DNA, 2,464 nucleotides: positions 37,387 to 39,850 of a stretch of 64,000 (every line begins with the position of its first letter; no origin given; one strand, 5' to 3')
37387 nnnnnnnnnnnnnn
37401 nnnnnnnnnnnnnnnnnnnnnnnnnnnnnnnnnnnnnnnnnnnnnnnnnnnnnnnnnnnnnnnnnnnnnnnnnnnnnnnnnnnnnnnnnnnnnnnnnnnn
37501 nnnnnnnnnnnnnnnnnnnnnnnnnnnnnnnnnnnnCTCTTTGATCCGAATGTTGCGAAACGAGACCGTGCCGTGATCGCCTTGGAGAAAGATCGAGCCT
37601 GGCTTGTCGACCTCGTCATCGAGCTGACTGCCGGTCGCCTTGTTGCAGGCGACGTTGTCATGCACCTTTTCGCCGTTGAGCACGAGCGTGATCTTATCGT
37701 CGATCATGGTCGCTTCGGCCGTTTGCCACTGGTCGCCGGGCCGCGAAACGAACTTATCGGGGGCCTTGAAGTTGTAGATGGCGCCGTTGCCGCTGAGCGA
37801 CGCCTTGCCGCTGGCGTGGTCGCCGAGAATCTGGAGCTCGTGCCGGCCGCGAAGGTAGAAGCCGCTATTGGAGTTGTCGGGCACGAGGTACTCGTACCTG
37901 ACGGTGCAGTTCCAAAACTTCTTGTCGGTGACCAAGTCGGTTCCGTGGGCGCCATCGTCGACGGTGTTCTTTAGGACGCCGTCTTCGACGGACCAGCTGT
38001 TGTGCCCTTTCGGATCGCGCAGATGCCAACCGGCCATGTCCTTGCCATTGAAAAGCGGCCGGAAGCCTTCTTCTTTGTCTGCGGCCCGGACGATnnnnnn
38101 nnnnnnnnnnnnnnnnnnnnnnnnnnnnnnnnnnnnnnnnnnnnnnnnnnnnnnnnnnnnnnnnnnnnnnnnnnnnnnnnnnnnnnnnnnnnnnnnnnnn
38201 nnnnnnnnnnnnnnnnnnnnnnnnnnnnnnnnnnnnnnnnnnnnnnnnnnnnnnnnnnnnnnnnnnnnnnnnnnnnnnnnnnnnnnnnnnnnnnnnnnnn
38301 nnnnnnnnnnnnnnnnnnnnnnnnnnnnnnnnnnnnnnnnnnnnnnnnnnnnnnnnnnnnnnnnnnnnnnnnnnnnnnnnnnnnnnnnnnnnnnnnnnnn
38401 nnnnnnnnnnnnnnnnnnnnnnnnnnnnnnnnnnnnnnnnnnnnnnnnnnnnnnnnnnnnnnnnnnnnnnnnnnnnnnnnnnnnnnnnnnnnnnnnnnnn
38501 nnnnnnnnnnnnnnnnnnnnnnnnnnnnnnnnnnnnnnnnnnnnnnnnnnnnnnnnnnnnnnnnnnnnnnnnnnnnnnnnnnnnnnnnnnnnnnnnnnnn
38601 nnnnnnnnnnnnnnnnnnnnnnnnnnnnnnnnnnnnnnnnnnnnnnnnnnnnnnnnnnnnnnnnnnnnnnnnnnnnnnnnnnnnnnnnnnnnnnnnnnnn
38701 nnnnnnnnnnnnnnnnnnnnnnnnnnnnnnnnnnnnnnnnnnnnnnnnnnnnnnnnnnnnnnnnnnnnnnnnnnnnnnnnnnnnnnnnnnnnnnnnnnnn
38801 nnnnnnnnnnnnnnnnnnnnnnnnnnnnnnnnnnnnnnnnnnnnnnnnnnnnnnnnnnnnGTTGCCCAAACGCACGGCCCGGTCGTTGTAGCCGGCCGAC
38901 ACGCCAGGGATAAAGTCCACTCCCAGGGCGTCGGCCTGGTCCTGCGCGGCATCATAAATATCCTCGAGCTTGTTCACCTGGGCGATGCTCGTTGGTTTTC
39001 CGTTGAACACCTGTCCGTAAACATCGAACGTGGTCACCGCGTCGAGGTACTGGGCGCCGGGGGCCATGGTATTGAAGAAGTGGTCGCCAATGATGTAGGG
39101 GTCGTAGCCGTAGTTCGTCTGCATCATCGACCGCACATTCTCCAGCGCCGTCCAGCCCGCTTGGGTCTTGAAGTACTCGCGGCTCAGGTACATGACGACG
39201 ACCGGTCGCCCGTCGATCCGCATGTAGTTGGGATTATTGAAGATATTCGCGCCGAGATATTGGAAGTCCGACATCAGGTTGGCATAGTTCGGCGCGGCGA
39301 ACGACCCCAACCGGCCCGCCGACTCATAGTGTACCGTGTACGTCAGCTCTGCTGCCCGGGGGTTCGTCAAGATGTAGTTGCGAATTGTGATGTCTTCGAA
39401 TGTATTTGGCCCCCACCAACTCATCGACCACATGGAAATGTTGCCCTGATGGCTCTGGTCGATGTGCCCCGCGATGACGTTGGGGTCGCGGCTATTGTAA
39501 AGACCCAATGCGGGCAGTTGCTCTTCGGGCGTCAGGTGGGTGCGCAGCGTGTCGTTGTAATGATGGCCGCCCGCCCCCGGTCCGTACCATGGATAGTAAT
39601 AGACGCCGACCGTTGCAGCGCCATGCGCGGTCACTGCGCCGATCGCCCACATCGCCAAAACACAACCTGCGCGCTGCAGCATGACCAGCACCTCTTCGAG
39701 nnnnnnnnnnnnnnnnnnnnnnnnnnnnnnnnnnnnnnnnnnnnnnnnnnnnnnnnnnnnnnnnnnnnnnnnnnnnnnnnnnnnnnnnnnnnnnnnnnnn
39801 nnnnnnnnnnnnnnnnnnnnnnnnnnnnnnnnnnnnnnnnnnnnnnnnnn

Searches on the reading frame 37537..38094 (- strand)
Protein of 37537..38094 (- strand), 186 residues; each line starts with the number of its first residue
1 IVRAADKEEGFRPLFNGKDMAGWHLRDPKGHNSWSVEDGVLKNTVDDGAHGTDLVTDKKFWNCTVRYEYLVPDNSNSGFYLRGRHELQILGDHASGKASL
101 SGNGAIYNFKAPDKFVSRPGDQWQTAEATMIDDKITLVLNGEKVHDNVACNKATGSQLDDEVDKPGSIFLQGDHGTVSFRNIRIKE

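Call 58: search_protein_families(library=pfam, proteins=[window:37537-38094:-], max_evalue=0.001)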
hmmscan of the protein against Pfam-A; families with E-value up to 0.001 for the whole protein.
seq(186 aa): 1 family
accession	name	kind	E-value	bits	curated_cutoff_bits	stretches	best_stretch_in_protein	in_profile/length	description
PF06439.18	3keto-disac_hyd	-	3.1e-39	135.4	26.8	1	10-185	1-187/187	3-keto-disaccharide hydrolase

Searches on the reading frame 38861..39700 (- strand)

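Call 58: search_protein_families(library=pfam, proteins=[window:38861-39700:-], max_evalue=0.001)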
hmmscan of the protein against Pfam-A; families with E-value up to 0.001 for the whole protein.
seq(280 aa): 3 families
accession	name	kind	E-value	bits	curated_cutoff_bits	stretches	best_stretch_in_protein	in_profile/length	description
PF16317.11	Glyco_hydro_99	-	7.6e-12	45.4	33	1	62-277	59-259/341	Glycosyl hydrolase family 99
PF16402.11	DUF5010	-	5e-06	26.2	23.7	1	152-214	140-205/333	Domain of unknown function (DUF5010)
PF14307.12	Glyco_tran_WbsX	-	0.00022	21.2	25.1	1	149-235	142-224/350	Glycosyltransferase WbsX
